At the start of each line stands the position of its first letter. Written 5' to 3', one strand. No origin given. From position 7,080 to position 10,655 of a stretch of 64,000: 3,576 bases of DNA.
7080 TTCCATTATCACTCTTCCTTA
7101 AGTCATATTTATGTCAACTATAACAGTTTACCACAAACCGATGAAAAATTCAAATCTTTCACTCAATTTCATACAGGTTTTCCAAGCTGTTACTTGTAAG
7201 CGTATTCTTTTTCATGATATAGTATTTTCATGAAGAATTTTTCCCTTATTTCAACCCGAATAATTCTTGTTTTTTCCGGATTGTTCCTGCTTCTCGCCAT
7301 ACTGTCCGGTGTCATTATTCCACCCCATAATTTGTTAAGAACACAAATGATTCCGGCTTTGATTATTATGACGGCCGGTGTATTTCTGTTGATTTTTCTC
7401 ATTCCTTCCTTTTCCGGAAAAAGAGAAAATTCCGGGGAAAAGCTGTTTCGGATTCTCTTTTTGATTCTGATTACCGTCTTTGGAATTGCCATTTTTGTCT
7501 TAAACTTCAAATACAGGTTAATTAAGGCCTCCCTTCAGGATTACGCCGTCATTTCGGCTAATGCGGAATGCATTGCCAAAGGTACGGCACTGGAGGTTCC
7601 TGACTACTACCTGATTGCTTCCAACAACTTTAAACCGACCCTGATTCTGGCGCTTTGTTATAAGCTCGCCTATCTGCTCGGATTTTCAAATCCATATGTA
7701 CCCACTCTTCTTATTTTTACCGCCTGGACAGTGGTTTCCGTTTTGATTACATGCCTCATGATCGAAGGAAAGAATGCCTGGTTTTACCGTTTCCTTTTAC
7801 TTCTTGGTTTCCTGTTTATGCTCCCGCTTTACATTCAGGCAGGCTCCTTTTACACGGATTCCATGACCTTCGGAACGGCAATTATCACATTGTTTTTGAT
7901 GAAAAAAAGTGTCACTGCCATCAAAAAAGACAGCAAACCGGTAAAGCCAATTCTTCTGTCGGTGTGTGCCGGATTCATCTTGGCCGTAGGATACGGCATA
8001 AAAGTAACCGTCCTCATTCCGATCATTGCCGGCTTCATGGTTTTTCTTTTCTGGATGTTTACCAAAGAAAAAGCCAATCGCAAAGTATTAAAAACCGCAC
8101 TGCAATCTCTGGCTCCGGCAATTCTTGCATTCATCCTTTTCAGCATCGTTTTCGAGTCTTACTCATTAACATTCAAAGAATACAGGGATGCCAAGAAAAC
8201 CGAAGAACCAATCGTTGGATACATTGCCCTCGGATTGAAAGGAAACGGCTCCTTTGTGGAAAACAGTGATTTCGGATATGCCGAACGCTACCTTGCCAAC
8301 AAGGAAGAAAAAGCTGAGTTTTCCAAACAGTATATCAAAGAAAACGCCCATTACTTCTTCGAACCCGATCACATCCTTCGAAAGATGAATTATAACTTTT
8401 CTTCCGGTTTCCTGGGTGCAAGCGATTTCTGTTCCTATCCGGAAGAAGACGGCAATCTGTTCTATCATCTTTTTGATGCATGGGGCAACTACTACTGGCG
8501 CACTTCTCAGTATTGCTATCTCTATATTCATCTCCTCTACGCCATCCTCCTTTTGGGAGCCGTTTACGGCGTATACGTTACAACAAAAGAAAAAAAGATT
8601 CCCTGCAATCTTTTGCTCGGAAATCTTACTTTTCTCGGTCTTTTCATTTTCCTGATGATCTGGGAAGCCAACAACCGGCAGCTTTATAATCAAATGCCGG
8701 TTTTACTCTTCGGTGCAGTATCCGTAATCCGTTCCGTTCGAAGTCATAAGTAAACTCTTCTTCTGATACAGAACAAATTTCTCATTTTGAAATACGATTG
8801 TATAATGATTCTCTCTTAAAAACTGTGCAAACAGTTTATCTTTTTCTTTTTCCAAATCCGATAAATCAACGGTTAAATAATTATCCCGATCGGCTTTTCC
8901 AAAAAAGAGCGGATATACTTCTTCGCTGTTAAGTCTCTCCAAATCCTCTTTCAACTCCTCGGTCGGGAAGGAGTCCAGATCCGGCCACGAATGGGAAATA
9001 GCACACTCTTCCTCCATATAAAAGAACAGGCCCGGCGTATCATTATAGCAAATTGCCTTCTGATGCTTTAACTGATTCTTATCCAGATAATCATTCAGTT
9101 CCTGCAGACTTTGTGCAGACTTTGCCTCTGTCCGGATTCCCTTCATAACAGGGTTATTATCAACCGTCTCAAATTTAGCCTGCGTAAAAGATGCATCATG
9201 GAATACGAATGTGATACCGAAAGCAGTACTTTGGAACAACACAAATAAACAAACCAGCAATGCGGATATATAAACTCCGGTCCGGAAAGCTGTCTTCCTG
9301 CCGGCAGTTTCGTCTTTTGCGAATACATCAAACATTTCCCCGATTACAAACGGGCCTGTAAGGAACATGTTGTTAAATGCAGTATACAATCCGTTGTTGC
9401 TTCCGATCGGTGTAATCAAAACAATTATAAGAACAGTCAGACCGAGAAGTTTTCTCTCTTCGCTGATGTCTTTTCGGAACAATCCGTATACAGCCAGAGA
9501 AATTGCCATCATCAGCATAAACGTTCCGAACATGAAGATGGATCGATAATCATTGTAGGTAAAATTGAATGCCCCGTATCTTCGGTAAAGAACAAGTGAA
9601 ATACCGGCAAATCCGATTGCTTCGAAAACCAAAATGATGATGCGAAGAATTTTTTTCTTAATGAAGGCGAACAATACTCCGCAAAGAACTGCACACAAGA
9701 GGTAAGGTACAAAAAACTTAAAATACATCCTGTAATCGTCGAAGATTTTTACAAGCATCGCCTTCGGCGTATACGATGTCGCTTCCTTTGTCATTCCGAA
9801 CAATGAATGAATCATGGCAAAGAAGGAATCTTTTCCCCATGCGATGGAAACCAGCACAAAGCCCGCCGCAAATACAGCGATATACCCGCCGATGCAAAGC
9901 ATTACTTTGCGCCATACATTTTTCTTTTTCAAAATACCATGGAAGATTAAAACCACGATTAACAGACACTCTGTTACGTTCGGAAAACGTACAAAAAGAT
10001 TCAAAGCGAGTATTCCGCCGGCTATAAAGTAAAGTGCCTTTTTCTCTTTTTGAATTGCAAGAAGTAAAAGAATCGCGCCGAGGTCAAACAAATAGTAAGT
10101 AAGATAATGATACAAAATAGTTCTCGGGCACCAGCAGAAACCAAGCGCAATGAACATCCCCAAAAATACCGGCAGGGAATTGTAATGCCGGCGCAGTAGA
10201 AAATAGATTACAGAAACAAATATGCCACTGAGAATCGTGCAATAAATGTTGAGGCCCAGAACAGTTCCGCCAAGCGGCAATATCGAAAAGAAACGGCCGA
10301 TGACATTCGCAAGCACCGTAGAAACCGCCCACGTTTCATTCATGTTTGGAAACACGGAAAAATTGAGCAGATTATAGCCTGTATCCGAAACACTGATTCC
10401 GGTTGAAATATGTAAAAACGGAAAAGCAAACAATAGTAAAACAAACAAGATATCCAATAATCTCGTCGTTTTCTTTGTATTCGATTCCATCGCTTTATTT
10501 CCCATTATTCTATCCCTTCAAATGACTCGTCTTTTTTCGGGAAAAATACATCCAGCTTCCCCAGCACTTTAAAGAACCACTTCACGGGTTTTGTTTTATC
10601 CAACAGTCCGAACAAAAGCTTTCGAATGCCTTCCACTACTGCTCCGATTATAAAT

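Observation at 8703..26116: Stacked array of four polyprenyl-phosphate sugar synthases interleaved with large polytopic GT-C-like proteins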

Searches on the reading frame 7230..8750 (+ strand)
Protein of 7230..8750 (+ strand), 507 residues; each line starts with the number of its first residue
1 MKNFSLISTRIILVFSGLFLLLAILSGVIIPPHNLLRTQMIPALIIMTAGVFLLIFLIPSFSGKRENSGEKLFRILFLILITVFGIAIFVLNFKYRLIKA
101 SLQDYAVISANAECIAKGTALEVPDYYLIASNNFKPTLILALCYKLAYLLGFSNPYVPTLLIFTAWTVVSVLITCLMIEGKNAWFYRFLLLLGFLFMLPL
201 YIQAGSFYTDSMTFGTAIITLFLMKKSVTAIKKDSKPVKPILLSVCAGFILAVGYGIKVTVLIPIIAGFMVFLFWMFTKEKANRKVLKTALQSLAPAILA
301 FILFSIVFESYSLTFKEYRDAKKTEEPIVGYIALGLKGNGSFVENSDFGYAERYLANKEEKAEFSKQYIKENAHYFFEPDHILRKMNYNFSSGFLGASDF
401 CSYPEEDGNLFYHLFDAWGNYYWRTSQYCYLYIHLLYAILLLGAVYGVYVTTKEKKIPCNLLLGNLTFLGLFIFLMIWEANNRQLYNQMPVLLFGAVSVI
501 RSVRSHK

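Call 5: search_protein_families(library=pfam, proteins=[window:7230-8750:+], max_evalue=0.01)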
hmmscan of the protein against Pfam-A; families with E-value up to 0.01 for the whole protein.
window:7230-8750:+ (507 aa): 0 families

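Call 8: search_protein_families(library=pfam, proteins=[window:7230-8750:+], max_evalue=10)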
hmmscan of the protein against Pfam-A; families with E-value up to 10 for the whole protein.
window:7230-8750:+ (507 aa): 1 family
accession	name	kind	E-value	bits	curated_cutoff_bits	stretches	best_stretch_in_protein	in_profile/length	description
PF16890.10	DUF5083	-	0.4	10.9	27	1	257-349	61-153/157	Domain of unknown function (DUF5083)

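Call 59: search_protein_families(library=ncbifam, proteins=[window:7230-8750:+], max_evalue=0.001)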
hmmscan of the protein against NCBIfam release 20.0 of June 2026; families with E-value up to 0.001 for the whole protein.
window:7230-8750:+ (507 aa): 1 family
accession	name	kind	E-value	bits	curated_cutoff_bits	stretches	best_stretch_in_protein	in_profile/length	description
TIGR03766.2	TIGR03766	equivalog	5.3e-08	32.2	500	1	14-493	15-485/496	TIGR03766 family XrtG-associated glycosyltransferase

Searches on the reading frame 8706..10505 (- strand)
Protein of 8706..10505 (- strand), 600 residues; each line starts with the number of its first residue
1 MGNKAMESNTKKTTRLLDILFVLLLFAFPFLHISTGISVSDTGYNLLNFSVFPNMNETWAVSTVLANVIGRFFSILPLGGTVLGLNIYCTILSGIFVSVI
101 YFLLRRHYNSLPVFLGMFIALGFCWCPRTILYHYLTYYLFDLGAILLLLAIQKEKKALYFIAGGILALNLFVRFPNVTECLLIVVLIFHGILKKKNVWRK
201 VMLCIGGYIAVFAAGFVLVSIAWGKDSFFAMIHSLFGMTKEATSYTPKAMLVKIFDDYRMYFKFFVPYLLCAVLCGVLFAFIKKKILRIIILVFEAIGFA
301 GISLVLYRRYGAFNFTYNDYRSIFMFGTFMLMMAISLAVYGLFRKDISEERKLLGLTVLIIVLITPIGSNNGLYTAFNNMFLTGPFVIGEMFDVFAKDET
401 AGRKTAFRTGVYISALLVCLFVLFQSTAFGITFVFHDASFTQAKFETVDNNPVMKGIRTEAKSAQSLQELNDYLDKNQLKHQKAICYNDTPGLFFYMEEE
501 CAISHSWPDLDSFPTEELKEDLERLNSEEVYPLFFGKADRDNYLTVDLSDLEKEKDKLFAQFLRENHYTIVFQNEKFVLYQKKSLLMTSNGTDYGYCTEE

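Call 3: search_protein_families(library=pfam, proteins=[window:8706-10505:-], max_evalue=0.01)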
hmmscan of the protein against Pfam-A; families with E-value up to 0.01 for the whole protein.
window:8706-10505:- (600 aa): 0 families

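Call 6: search_protein_families(library=ncbifam, proteins=[window:8706-10505:-], max_evalue=0.01)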
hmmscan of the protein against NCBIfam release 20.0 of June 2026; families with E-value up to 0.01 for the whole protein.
window:8706-10505:- (600 aa): 0 families

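Call 8: search_protein_families(library=pfam, proteins=[window:8706-10505:-], max_evalue=10)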
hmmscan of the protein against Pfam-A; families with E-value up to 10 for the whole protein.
window:8706-10505:- (600 aa): 1 family
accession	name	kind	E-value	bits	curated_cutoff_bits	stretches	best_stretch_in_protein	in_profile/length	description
PF07314.17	Lit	-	2.7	8.4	24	1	169-236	85-152/176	Lipoprotein intramolecular transacylase Lit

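Call 17: find_homologous_proteins(query=window:8706-10505:-, max_evalue=0.00001)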
Query window:8706-10505:- (600 aa): 70 proteins with E <= 0.00001 among 8000 candidates.
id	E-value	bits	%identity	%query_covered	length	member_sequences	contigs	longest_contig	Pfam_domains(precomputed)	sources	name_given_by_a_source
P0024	0.0e+0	1347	100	100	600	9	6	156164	-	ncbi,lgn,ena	-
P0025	0.0e+0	1056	81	94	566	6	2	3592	-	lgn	-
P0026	2.1e-253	861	66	96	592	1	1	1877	-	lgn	-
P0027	3.5e-205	702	54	96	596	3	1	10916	-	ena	-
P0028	1.7e-202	693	54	96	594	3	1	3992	-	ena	-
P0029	4.6e-200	685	54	96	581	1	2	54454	-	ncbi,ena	-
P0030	1.4e-186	640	52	95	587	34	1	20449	-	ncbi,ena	-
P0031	4.8e-186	638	50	97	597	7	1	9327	-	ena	-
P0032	6.3e-186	638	51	95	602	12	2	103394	-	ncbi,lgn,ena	-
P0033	7.1e-186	638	50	97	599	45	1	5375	-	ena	-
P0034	9.4e-185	634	52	96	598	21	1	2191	-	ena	-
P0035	2.5e-182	626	50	95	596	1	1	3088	-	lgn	-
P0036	6.2e-180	618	50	96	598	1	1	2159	-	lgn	-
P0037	1.6e-178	614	49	95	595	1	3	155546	-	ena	-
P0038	1.1e-177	611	50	94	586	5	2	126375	-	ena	-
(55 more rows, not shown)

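Call 21: search_solved_structures(query=A2, max_evalue=10)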
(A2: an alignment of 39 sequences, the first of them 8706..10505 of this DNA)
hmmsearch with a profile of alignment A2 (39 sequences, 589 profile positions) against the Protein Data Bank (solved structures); distinct sequences matched with E-value up to 10: 1.
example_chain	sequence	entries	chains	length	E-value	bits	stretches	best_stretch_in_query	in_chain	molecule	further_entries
8k7t_B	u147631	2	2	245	2.2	9.9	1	133-223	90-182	High affinity immunoglobulin epsilon receptor subunit beta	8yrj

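Call 30: predict_structure(alignment_id=A2)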
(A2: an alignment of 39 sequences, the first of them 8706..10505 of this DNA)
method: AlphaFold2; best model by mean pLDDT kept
length: 600 residues; sequences in the alignment: 39
mean_pLDDT: 91.6   pTM: 0.89
mean pLDDT of the five models: 91.6, 91.5, 91.4, 90.1, 89.4
residues with pLDDT >= 90: 511; 70-90: 55; 50-70: 10; < 50: 24
segments of 3 or more residues with pLDDT < 50: 1-9, 586-600
pLDDT, mean of each block of 10 residues (from residue 1): 40 84 97 94 95 91 96 97 97 97 93 97 93 96 97 96 98 93 97 97 98 96 94 86 85 94 97 94 93 94 96 94 96 97 93 97 90 93 97 74 81 94 96 94 95 96 97 96 95 96 92 90 96 95 93 95 97 97 60 36
secondary structure, 60 per line:
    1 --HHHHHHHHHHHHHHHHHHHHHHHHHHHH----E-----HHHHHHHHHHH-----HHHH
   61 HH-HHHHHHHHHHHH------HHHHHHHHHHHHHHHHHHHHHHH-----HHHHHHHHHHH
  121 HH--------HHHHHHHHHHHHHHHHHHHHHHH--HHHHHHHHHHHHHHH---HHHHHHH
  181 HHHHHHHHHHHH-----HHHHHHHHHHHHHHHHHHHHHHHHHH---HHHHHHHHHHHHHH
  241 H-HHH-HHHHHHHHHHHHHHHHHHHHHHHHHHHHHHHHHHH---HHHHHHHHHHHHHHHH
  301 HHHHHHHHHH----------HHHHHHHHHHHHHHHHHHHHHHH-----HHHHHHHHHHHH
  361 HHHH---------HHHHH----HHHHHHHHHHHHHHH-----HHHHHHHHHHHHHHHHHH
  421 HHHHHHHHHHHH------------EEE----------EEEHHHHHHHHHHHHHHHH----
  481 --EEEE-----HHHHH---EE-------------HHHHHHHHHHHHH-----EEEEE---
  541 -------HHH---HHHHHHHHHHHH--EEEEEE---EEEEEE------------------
elements in order: H3-30 H41-51 H57-62 H64-75 H82-104 H110-122 H131-153 H156-170 H174-192 H198-223 H227-241 H247-281 H285-310 H321-343 H349-364 H374-378 H383-397 H403-432 E445-447 E458-460 H461-476 E483-486 H492-496 H515-527 E533-537 H554-565 E568-573 E577-582

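Call 33: fold_search(model_id=the predicted structure, library=pdb)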
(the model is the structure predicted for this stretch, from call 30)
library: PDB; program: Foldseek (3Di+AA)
matches with E <= 10: 460; with E <= 0.001: 15
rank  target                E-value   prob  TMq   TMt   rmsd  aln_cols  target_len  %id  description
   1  6s7t_A                8.8e-06  1.00  0.47  0.41  16.2       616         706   11  Cryo-EM structure of human oligosaccharyltransferase complex OST-B (released 2019-12-18)
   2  9n9j_I                9.6e-06  1.00  0.49  0.43  18.7       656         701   12  Structure of a GRP94 folding intermediate engaged with a CCDC134- and FKBP11-bound secretory translocon (released 2025-11-19)
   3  8b6l_I                1.4e-05  1.00  0.48  0.43  18.0       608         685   11  Subtomogram average of the human Sec61-TRAP-OSTA-translocon (released 2022-12-07)
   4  8pn9_A                4.3e-05  1.00  0.49  0.46  15.5       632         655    9  Structure of human oligosaccharyltransferase OST-A complex bound to NGI-1 (released 2024-05-08)
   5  6ftg_5                6.6e-05  1.00  0.51  0.48  16.8       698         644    9  Subtomogram average of OST-containing ribosome-translocon complexes from canine rough microsomal membranes (released 2018-03-21)
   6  6ezn_F                6.6e-05  1.00  0.50  0.47  13.6       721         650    9  Cryo-EM structure of the yeast oligosaccharyltransferase (OST) complex (released 2018-01-17)
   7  5ezm                  2.0e-04  1.00  0.38  0.42  16.9       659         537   11  Crystal Structure of ArnT from Cupriavidus metallidurans in the apo state (released 2016-02-17)
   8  8age_A                3.2e-04  1.00  0.50  0.47  13.8       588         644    9  Structure of yeast oligosaccharylransferase complex with acceptor peptide bound (released 2022-12-07)
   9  8agc_A                3.2e-04  1.00  0.46  0.41  16.1       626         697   11  Structure of yeast oligosaccharylransferase complex with lipid-linked oligosaccharide and non-acceptor peptide bound (released 2022-12-07)
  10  5f15                  3.3e-04  1.00  0.46  0.51  12.5       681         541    9  Crystal Structure of ArnT from Cupriavidus metallidurans bound to Undecaprenyl phosphate (released 2016-02-17)
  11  3waj                  4.3e-04  1.00  0.46  0.36  16.6       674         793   13  Crystal structure of the Archaeoglobus fulgidus oligosaccharyltransferase (O29867_ARCFU) complex with Zn and sulfate (released 2013-10-30)
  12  6s7o_A                5.3e-04  1.00  0.51  0.47  16.0       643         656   10  Cryo-EM structure of human oligosaccharyltransferase complex OST-A (released 2019-12-18)
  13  9i5k_A                7.1e-04  1.00  0.39  0.46  17.0       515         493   11  Structure of the Chaetomium thermophilum Pmt4 homodimer (C2 symmetry) (released 2025-12-24)
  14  6gxc_A                8.5e-04  1.00  0.43  0.37  16.6       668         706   12  Bacterial oligosaccharyltransferase PglB in complex with an inhibitory peptide and a reactive lipid-linked oligosaccha (released 2018-11-14)
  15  5ogl_A                9.6e-04  1.00  0.43  0.38  16.9       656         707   10  Structure of bacterial oligosaccharyltransferase PglB in complex with an acceptor peptide and an lipid-linked oligosac (released 2017-10-25)
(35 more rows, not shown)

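Call 74: fold_search(model_id=the predicted structure, library=viral)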
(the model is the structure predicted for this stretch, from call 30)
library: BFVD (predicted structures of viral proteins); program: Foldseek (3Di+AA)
matches with E <= 10: 126; with E <= 0.001: 0
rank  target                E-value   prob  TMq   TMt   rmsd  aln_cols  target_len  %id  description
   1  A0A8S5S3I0            5.3e-03  1.00  0.32  0.25   6.9       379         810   10  Uncharacterized protein [Siphoviridae sp. ctBLh2]
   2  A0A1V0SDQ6            1.2e-02  0.25  0.10  0.12  23.7       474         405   11  UNC93-like protein MFSD11 [Indivirus ILV1]
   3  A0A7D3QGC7            2.8e-02  0.51  0.15  0.17  21.3       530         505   12  (no name in the UniProt tables at hand)
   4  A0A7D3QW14            1.8e-01  0.13  0.12  0.14  24.3       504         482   10  Uncharacterized protein [Fadolivirus FV1/VV64]
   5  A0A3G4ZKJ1            5.3e-01  0.11  0.14  0.16  22.6       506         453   10  MFS transporter [Terrestrivirus sp.]
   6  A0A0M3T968            7.1e-01  0.05  0.09  0.12  26.5       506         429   11  F22 [Felid gammaherpesvirus 1]
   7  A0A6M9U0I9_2          7.4e-01  0.28  0.09  0.07  16.1       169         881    9  Uncharacterized protein [Drosophila-associated filamentous virus]
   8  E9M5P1                7.8e-01  0.05  0.09  0.13  22.8       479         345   11  Envelope protein UL43 [Cricetid gammaherpesvirus 2]
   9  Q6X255                9.6e-01  0.08  0.11  0.16  20.9       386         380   10  UL43 virion protein (Membrane) [Bovine alphaherpesvirus 5]
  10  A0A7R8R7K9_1          1.0e+00  0.03  0.09  0.07  29.8       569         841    9  Tape measure protein [Klebsiella phage vB_KaS-Veronica]
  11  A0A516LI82            1.1e+00  0.06  0.10  0.11  22.6       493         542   12  (no name in the UniProt tables at hand)
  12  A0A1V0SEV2            1.1e+00  0.04  0.08  0.12  24.9       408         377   14  MFS transporter [Hokovirus HKV1]
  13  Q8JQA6                1.1e+00  0.10  0.12  0.17  23.1       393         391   11  Membrane protein UL43 [Bovine alphaherpesvirus 2]
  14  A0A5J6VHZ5            1.2e+00  0.02  0.09  0.08  26.4       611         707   13  STAS domain-containing protein [Megaviridae environmental sample]
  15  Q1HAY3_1              1.4e+00  0.28  0.12  0.06   8.9       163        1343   13  Polyprotein [Helicobasidium mompa endornavirus 1-670]
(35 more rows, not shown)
